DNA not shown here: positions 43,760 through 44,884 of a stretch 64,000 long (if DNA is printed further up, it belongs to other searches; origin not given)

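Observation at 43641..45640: AT-richer islet encoding a CsgG-family periplasmic protein and an adjacent small outer-membrane beta-barrel: possible uncharacterised OM secretion/assembly pair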

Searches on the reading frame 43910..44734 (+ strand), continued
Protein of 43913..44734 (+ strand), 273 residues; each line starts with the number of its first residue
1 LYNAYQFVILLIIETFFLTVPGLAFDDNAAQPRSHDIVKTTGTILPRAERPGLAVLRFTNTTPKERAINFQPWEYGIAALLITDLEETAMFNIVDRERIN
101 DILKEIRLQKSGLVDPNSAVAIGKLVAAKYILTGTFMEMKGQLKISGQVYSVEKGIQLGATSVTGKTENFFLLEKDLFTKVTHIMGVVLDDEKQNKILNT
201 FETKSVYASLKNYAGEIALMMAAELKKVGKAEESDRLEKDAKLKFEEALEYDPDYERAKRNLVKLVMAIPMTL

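Call 76: search_solved_structures(query=window:43910-44731:+, max_evalue=10, show_alignments=2)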
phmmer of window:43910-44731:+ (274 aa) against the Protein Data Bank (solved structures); distinct sequences matched with E-value up to 10: 9.
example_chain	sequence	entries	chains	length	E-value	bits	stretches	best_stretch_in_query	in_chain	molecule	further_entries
4uv2_A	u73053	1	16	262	0.26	13.7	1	77-148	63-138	CURLI PRODUCTION TRANSPORT COMPONENT CSGG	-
4uv3_A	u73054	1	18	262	0.26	13.7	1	77-148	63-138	CURLI PRODUCTION ASSEMBLY/TRANSPORT COMPONENT CSGG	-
6si7_P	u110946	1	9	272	0.27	13.6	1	77-148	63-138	Curli production assembly/transport component CsgG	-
3x2r_D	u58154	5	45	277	0.27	13.6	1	77-148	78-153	CsgG | Curli production assembly/transport protein CsgG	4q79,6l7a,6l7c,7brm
6lqh_A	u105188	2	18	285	0.29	13.5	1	77-148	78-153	Curli production assembly/transport component CsgG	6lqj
2vyi_A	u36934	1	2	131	0.48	12.8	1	167-264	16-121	SGTA PROTEIN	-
6xu8_AT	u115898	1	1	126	0.69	12.3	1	221-257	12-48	40S ribosomal protein S19a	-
6xu6_AT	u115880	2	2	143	0.9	11.9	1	221-257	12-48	40S ribosomal protein S19a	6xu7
4v6w_AT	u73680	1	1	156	0.95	11.8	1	221-257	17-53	40S ribosomal protein S19a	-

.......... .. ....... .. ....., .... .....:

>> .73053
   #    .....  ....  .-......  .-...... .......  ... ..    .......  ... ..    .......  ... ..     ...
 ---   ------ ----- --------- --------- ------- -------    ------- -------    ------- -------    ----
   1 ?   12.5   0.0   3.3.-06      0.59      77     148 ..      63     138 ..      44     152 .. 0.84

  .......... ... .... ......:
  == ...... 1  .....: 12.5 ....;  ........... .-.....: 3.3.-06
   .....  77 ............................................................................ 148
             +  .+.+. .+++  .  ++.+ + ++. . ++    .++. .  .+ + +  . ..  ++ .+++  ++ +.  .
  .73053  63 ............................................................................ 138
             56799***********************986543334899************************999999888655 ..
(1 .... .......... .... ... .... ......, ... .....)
